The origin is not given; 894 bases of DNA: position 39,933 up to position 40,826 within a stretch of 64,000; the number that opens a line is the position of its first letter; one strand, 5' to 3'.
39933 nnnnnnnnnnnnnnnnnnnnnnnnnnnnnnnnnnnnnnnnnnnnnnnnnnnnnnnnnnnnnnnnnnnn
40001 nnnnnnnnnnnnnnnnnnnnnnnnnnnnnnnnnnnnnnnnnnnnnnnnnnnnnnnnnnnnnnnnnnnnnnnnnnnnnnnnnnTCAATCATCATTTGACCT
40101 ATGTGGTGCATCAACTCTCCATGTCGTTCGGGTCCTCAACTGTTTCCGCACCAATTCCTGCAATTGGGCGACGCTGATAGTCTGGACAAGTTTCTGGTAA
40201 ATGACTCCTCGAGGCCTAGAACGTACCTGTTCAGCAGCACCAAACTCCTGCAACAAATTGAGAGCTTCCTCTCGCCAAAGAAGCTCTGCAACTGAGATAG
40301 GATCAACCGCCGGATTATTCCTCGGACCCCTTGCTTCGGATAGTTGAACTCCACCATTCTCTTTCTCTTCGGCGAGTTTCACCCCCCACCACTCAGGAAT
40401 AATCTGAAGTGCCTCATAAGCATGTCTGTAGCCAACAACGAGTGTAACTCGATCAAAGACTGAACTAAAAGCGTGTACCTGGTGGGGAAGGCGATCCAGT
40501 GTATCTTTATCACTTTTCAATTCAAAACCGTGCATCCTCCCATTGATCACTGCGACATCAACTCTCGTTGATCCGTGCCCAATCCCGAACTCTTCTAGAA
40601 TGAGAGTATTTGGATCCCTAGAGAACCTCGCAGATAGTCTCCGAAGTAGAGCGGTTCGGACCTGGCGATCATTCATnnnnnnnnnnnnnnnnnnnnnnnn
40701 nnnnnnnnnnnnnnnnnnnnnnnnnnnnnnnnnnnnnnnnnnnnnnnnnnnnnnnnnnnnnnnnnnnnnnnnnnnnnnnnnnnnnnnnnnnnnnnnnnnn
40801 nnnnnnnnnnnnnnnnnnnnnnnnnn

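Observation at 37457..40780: HigB - HigA::IrrE - beta - sce7726 four-gene locus: candidate undescribed defence system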

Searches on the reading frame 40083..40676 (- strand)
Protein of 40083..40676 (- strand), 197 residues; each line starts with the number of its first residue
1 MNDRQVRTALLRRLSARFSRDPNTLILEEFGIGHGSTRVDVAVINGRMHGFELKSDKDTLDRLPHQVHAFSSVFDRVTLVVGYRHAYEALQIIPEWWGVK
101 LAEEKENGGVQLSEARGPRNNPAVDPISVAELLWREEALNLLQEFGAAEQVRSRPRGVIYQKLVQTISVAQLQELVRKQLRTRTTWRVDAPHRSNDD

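Call 3: search_protein_families(library=pfam, proteins=[window:40083-40676:-], max_evalue=0.01)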
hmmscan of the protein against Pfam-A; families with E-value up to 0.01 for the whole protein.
window:40083-40676:- (197 aa): 0 families

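Call 4: search_protein_families(library=padloc, proteins=[window:40083-40676:-], max_evalue=0.01)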
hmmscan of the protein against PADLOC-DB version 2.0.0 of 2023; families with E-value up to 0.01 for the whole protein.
window:40083-40676:- (197 aa): 1 family
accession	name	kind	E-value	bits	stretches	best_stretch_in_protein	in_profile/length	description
PDLC02989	cll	-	2e-28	97.9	1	2-183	6-183/265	-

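Call 5: search_protein_families(library=ncbifam, proteins=[window:40083-40676:-], max_evalue=0.01)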
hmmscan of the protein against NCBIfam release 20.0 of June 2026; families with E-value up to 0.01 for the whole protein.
window:40083-40676:- (197 aa): 1 family
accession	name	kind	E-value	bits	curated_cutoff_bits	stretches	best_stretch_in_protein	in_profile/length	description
NF033832.1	sce7726_fam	subfamily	1.9e-50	171.3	70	1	1-184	1-183/184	sce7726 family protein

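Call 29: search_dna_similar(query=window:40083-40676:-, collection=plasmids, mode=protein, max_rows=30, max_evalue=0.001)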
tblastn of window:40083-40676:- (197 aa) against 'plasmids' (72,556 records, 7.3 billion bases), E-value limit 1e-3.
Records with a match: 54; places in all: 54; records where one place covers at least 80% of the query: 36.
Best place of each record, by identity: <60% 54.
By first word of the organism name: Agrobacterium 6; Rhodococcus 4; Pseudomonas 4; Shinella 4; Sinorhizobium 3; Rhizobium 3; Acinetobacter 3; Bacillus 3; Deinococcus 3; Ralstonia 3; and 17 more.
By predicted mobility (MOB-suite, as given by PLSDB): non-mobilizable 33; conjugative 13; mobilizable 8.
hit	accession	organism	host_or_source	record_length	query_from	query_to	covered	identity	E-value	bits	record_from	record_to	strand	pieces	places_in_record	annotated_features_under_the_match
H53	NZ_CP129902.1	Rhodococcus ruber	soil,bacterial genome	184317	23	197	89%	45.1%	1e-38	147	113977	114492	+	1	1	sce7726 family protein | beta family protein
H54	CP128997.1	Rhodococcus opacus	sludge,sludge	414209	23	189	85%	47.3%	3e-39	149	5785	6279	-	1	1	sce7726 family protein | beta family protein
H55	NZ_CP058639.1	Rhodococcus sp. ZPP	cell culture,soil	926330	23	189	85%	47.3%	8e-39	147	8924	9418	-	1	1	sce7726 family protein | beta family protein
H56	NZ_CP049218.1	Agrobacterium tumefaciens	Clematis,cell culture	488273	21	186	84%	47.0%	2e-41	155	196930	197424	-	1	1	sce7726 family protein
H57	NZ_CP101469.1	Rhodococcus gordoniae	water,poultry farm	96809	23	197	89%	44.6%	6e-38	145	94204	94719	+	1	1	sce7726 family protein | beta family protein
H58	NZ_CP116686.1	Agrobacterium fabrum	cell culture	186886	2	192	97%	40.3%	4e-38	145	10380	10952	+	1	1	sce7726 family protein | beta family protein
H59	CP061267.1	Escherichia coli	Sheep,cell culture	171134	21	188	85%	45.8%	1e-46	170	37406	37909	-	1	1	sce7726 family protein | beta family protein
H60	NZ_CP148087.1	Sinorhizobium meliloti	Medicago sativa,cell culture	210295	2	192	97%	39.8%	2e-37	144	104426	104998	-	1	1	sce7726 family protein | beta family protein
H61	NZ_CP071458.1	Rhizobium lentis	lentil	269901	2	192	97%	39.8%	3e-37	143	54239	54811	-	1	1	sce7726 family protein | beta family protein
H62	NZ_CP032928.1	Agrobacterium tumefaciens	Rubus sp.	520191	2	192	97%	39.3%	3e-37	143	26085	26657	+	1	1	sce7726 family protein | beta family protein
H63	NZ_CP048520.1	Agrobacterium tumefaciens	walnut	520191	2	192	97%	39.3%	3e-37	143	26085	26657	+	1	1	sce7726 family protein | beta family protein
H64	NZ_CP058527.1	Agrobacterium tumefaciens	-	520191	2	192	97%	39.3%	3e-37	143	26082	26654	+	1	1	sce7726 family protein | beta family protein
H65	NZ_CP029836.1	Azospirillum ramasamyi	single cell,Cow dung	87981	2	183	92%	37.9%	7e-24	105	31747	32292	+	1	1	sce7726 family protein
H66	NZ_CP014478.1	Acinetobacter pittii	Homo sapiens,Wound swab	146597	25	196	87%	38.4%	8e-34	133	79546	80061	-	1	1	sce7726 family protein | hypothetical protein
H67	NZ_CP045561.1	Acinetobacter nosocomialis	Homo sapiens,blood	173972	25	196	87%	38.4%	8e-34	133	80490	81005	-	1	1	sce7726 family protein | hypothetical protein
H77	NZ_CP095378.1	Bacillus cereus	cell cuture,Pond silt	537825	22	189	85%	33.3%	2e-28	118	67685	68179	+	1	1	sce7726 family protein | beta family protein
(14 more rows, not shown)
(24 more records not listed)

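Call 33: get_annotated_region(hit=H77, flank=3500)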
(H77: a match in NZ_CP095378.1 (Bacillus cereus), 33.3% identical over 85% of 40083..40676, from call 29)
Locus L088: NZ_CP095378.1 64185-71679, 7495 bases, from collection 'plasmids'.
description: Bacillus cereus strain SEM-15 plasmid pb1, complete sequence
organism: Bacillus cereus (NCBI taxid 1396)
taxonomy: Bacteria; Bacillota; Bacilli; Bacillales; Bacillaceae; Bacillus; Bacillus cereus
host: -; source: cell cuture,Pond silt; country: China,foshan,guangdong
typing (MOB-suite, as given by PLSDB): non-mobilizable; replicon rep_cluster_125; mating-pair formation MPF_T
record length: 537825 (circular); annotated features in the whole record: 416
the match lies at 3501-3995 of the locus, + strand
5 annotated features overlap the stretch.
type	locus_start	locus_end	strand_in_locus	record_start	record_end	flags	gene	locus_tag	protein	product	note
CDS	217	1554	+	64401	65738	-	-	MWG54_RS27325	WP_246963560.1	ATP-binding protein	-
CDS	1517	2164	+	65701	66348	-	-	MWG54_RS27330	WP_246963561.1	hypothetical protein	-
CDS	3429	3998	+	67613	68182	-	-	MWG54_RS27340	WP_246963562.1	sce7726 family protein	-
CDS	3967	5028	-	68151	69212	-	-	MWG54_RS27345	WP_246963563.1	beta family protein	-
CDS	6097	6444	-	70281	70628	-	-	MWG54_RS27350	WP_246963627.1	type II toxin-antitoxin system PemK/MazF family toxin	-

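Call 43: find_homologous_proteins(query=window:40083-40676:-, max_evalue=0.00001)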
Query window:40083-40676:- (197 aa): 230 proteins with E <= 0.00001 among 402 candidates; the best 120 are listed.
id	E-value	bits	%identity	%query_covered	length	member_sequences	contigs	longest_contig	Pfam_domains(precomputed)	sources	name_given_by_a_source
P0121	1.2e-125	434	100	100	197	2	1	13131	PF26915.1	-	-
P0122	9.3e-70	252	74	79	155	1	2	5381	PF26915.1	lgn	-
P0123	5.2e-69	250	53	99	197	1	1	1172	PF26915.1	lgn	-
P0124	2.0e-66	241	57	100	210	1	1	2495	PF26915.1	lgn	-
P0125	6.3e-66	240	53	99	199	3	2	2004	PF26915.1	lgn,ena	-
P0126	4.2e-65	237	52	99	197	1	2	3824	PF26915.1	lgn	-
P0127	2.1e-64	235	55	95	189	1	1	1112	PF26915.1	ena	-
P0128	6.2e-64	233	56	96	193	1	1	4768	PF26915.1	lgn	-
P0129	8.8e-64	233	55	92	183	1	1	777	PF26915.1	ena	-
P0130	1.1e-63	232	53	96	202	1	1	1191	PF26915.1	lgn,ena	-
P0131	1.7e-63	232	55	100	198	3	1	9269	PF26915.1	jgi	jgi:hypothetical protein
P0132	1.8e-63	232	54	100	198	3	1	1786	PF26915.1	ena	-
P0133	2.5e-63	231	55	94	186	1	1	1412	PF26915.1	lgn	-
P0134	4.2e-63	230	53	100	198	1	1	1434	PF26915.1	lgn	-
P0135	9.6e-63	229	55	98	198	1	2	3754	PF26915.1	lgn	-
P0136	1.8e-62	228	52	96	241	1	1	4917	PF26915.1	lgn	-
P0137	2.5e-62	228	51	99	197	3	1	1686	PF26915.1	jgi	-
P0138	3.9e-62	227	53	100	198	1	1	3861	PF26915.1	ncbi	-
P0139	4.7e-62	227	54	100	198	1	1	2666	PF26915.1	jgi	jgi:hypothetical protein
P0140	5.2e-62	227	54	99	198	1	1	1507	PF26915.1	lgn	-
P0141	9.7e-62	226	55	100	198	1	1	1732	PF26915.1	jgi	-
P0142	1.5e-61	225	54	100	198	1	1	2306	PF26915.1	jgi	jgi:hypothetical protein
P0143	1.7e-61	225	54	99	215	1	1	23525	PF26915.1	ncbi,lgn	-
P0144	2.2e-61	225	52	100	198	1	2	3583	PF26915.1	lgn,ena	-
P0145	2.2e-61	225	56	96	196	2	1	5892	PF26915.1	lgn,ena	-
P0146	2.3e-61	225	51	100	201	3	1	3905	PF26915.1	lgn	-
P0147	3.0e-61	224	54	100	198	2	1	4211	PF26915.1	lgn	-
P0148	3.0e-61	224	53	100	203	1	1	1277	PF26915.1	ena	-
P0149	3.3e-61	224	51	100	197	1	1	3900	PF26915.1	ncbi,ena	-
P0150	4.1e-61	224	53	100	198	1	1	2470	PF26915.1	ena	-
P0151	4.4e-61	224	52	98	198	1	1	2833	PF26915.1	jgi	-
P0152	5.5e-61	223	53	100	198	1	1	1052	PF26915.1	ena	-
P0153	5.6e-61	223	53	100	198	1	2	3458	PF26915.1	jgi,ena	-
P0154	7.4e-61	223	52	100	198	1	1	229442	PF26915.1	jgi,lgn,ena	-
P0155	7.4e-61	223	53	100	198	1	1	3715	PF26915.1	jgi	-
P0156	7.4e-61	223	53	100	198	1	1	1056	PF26915.1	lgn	-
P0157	7.5e-61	223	54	100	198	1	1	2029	PF26915.1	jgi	jgi:hypothetical protein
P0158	8.8e-61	223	54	100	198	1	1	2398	PF26915.1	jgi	jgi:hypothetical protein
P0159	1.2e-60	222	53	100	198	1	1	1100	PF26915.1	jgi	jgi:hypothetical protein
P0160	1.4e-60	222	51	95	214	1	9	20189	PF26915.1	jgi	jgi:hypothetical protein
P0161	2.0e-60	222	51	98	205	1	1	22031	PF26915.1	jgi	jgi:hypothetical protein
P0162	2.1e-60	222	54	95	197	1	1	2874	PF26915.1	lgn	-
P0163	2.3e-60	221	52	98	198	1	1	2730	PF26915.1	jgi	-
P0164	3.6e-60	221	53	100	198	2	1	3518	PF26915.1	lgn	-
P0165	6.0e-60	220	50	100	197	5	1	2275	PF26915.1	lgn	-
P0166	1.1e-59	219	53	95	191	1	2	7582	PF26915.1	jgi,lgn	jgi:hypothetical protein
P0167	1.2e-59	219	53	100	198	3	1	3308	PF26915.1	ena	-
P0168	1.8e-59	219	53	95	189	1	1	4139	PF26915.1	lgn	-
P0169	2.7e-59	218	53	100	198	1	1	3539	PF26915.1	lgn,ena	-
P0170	2.7e-59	218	52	96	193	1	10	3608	PF26915.1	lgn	-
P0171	2.8e-59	218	53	100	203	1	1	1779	PF26915.1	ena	-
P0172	4.8e-59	217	54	100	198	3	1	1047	PF26915.1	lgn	-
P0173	6.4e-59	217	52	100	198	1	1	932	PF26915.1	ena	-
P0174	7.9e-59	216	54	97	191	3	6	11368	PF26915.1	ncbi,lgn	-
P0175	1.5e-58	215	52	100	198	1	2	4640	PF26915.1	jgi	-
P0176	1.5e-58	215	50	96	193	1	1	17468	PF26915.1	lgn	-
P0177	3.8e-58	214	52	100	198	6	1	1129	PF26915.1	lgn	-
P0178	4.1e-58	214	52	98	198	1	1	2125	PF26915.1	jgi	jgi:hypothetical protein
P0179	4.8e-58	214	50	98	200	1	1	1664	PF26915.1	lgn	-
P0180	7.0e-58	213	52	94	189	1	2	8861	PF26915.1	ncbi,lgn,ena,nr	ncbi:MAG: sce7726 family protein [Candidatus Marinimicrobia bacterium]|nr:sce7726 family protein [Ca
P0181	9.9e-58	213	52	95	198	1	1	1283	PF26915.1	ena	-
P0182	1.4e-57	212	51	100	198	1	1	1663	PF26915.1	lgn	-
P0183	3.1e-57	211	51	96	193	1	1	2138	PF26915.1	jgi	-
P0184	1.2e-56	209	52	94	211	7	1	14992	PF26915.1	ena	-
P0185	1.7e-56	209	51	87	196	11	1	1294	PF26915.1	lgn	-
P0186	2.3e-56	208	51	97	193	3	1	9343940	PF26915.1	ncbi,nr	ncbi:sce7726 family protein [Corallococcus sp. NCSPR001]|nr:sce7726 family protein [Corallococcus sp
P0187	7.1e-56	207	52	96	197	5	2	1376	PF26915.1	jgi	-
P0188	8.2e-56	207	50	95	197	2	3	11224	PF26915.1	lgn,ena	-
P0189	1.0e-55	206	52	93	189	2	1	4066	PF26915.1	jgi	-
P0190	1.3e-55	206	52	93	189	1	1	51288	PF26915.1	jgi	-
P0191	1.9e-55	205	49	99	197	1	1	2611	PF26915.1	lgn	-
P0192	2.4e-55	205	50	96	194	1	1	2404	PF26915.1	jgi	jgi:hypothetical protein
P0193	2.6e-55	205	49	93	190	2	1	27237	PF26915.1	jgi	-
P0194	2.6e-55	205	54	87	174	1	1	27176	PF26915.1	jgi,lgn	jgi:hypothetical protein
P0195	9.0e-55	203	49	97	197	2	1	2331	PF26915.1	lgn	-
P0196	1.2e-54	203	50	95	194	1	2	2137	PF26915.1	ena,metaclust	metaclust:\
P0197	4.2e-54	201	50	97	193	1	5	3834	PF26915.1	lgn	-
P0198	8.5e-54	200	51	95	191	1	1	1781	PF26915.1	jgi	jgi:hypothetical protein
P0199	9.4e-54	200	49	99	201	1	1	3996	PF26915.1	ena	-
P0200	1.0e-53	200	49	96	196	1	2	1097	PF26915.1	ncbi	-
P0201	1.9e-53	199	51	96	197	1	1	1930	PF26915.1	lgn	-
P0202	1.9e-53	199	51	100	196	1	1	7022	PF26915.1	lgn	-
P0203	2.0e-53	199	49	100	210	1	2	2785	PF26915.1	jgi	jgi:hypothetical protein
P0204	2.2e-53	199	49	96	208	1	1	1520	PF26915.1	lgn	-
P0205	2.7e-53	198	49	94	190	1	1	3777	PF26915.1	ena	-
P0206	2.8e-53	198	51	98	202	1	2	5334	PF26915.1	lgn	-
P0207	3.1e-53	198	50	98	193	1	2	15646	PF26915.1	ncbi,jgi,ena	jgi:hypothetical protein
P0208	3.2e-53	198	53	99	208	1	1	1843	PF26915.1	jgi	-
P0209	3.4e-53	198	48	96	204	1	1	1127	PF26915.1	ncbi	-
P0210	3.4e-53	198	48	98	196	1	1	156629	PF26915.1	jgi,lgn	jgi:hypothetical protein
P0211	4.4e-53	198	49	99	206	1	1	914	PF26915.1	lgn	-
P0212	6.2e-53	197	48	100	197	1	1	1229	PF26915.1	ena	-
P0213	6.5e-53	197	45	99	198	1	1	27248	PF26915.1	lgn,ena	-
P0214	7.7e-53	197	48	97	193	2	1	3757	PF26915.1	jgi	jgi:hypothetical protein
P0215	1.3e-52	196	48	96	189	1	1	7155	PF26915.1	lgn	-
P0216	1.4e-52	196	52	93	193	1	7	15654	PF26915.1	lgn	-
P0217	2.4e-52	195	49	99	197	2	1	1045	PF26915.1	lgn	-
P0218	5.3e-52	194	48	94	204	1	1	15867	PF26915.1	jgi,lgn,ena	-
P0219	9.2e-52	193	49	96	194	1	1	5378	PF26915.1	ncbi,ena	-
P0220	1.1e-51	193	48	100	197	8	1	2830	PF26915.1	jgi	jgi:hypothetical protein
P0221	1.1e-51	193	53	94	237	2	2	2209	PF26915.1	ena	-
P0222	2.7e-51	192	47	96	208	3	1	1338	PF26915.1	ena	-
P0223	3.0e-51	192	48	100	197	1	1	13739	PF26915.1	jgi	jgi:hypothetical protein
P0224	3.4e-51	191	49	96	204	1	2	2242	PF26915.1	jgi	jgi:hypothetical protein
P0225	4.5e-51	191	46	95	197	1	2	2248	PF26915.1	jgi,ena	-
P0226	5.2e-51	191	48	96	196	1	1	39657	PF26915.1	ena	-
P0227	6.7e-51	191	45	95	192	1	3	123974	PF26915.1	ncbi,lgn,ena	-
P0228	8.6e-51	190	48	96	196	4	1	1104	PF26915.1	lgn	-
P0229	1.1e-50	190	47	96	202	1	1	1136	PF26915.1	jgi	jgi:hypothetical protein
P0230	1.2e-50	190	45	99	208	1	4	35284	PF26915.1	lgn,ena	-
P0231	1.4e-50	190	49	96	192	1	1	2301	PF26915.1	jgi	jgi:hypothetical protein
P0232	6.0e-50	187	49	92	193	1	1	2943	PF26915.1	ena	-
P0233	9.1e-50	187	48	98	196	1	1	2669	PF26915.1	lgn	-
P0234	1.1e-49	187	52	94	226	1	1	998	PF26915.1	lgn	-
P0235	1.5e-49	186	47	94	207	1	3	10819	PF26915.1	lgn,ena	-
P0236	2.1e-49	186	49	92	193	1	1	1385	PF26915.1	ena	-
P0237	2.2e-49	186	49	94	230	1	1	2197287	PF26915.1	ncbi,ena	-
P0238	2.8e-49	185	49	92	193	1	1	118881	PF26915.1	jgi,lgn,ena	-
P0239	4.9e-49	184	45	98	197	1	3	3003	PF26915.1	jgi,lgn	jgi:hypothetical protein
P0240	5.2e-49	184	55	82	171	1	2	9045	PF26915.1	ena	-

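Call 53: predict_structure(alignment_id=A2)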
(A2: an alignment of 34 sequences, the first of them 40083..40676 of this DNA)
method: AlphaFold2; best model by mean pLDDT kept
length: 197 residues; sequences in the alignment: 34
mean_pLDDT: 92.3   pTM: 0.87
mean pLDDT of the five models: 92.3, 91.8, 91.6, 91.2, 91.0
residues with pLDDT >= 90: 174; 70-90: 11; 50-70: 2; < 50: 10
segments of 3 or more residues with pLDDT < 50: 188-197
pLDDT, mean of each block of 10 residues (from residue 1): 94 96 94 92 97 95 97 98 96 98 94 97 97 95 94 94 97 96 67 39
secondary structure, 60 per line:
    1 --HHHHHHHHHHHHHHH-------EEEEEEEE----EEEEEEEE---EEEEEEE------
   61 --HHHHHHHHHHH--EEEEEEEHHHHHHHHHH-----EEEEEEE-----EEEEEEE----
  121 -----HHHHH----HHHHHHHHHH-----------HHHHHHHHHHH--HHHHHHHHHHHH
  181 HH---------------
elements in order: H3-17 E25-32 E37-44 E48-54 H63-73 E76-82 H83-92 E98-104 E110-116 H126-130 H135-144 H156-166 H169-182

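Call 55: fold_search(model_id=the predicted structure, library=pdb)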
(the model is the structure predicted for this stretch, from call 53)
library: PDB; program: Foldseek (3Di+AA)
matches with E <= 10: 495; with E <= 0.001: 1
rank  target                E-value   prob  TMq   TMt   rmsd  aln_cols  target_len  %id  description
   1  3dnx                  6.1e-06  1.00  0.41  0.53   9.6       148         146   20  SPO1766 protein of unknown function from Silicibacter pomeroyi. (released 2008-09-02)
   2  4dap                  1.5e-03  1.00  0.35  0.31   6.1       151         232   13  The structure of Escherichia coli SfsA (released 2013-08-14)
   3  4dav_A                9.4e-03  0.99  0.34  0.30   6.0       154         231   13  The structure of Pyrococcus Furiosus SfsA in complex with DNA (released 2014-10-01)
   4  2bgw_A                4.8e-02  0.54  0.28  0.26  12.1       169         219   16  XPF from Aeropyrum pernix, complex with DNA (released 2005-02-23)
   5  8eea_D                6.1e-02  0.18  0.19  0.10  16.9       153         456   15  Structure of E.coli Septu (PtuAB) complex (released 2023-12-27)
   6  2ph7_A                6.5e-02  0.85  0.32  0.29   5.6       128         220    9  Crystal structure of AF2093 from Archaeoglobus fulgidus (released 2007-05-08)
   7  2zyz_A                6.5e-02  0.66  0.26  0.47   8.1       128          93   15  Pyrobaculum aerophilum splicing endonuclease (released 2009-06-23)
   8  2ph7_B                1.1e-01  0.80  0.32  0.29   5.8       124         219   10  Crystal structure of AF2093 from Archaeoglobus fulgidus (released 2007-05-08)
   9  7lgn_B                1.4e-01  0.21  0.21  0.06  14.6       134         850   12  Cyanophycin synthetase 1 from T. morbirosei (released 2021-08-18)
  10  9oma_A                1.5e-01  0.09  0.16  0.12  15.5       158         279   10  Cryo-EM structure of PCMTD1-ELOBC-CUL5-RBX2 (CRL5-PCMTD1) (released 2025-06-04)
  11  7tcb_B                1.9e-01  0.33  0.27  0.29  10.2       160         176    9  Crystal Structure of the YaeQ Family Protein VPA0551 from Vibrio parahaemolyticus (released 2022-01-05)
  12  3ikh_A                2.6e-01  0.10  0.18  0.14  17.2       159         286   14  Crystal structure of Ribokinase in Complex with ATP and glycerol in the active site from Klebsiella pneumoniae (released 2009-08-18)
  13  8pid_J                2.6e-01  0.07  0.12  0.03  16.5       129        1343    8  backtracked E. coli transcription complex paused at ops site and bound to RfaH (released 2024-04-24)
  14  8fvr_G                2.6e-01  0.06  0.11  0.03  16.1       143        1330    9  CryoEM structure of E.coli transcription elongation complex (released 2023-04-05)
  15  8sux_C                3.1e-01  0.13  0.20  0.12  15.2       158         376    9  Structure of E. coli PtuA hexamer (released 2024-01-10)
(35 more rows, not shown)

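Call 81: find_related_loci(query=A4, collection=viral_contigs, flank=4500)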
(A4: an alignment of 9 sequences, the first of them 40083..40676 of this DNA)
Query A4 (197 aa) in viral_contigs; peptide patterns used: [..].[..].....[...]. (x = any residue, [..] = any of these).
330 stretches matched a pattern; 245 encode a relative of the query (tblastn E <= 1e-3); the best 80 are kept; 80 distinct loci.
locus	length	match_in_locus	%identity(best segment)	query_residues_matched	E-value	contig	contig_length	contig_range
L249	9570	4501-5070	49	1-190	8e-58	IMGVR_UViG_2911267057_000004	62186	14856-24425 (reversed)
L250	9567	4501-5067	46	1-189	1e-56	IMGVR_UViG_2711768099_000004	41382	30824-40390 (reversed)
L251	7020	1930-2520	45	1-197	5e-56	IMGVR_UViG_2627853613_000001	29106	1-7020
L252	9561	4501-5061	45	1-187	1e-55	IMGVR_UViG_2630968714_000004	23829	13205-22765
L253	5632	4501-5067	43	1-189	3e-55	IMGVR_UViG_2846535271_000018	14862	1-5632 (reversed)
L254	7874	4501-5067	43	1-189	5e-55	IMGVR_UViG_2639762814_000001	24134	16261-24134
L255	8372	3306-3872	45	1-189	2e-54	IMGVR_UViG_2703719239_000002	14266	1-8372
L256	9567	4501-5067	46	1-189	1e-54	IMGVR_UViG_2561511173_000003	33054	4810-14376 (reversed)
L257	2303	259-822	44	1-188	3e-53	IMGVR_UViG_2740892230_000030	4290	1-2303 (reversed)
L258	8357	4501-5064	44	1-188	9e-53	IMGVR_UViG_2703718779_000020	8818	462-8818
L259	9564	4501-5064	44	1-188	9e-53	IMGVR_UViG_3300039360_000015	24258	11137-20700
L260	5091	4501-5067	46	1-190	1e-52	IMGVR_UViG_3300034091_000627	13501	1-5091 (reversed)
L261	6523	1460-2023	44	1-188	9e-53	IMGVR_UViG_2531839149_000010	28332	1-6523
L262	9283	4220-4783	44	1-188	9e-53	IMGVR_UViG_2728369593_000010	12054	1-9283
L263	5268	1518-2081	44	1-188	9e-53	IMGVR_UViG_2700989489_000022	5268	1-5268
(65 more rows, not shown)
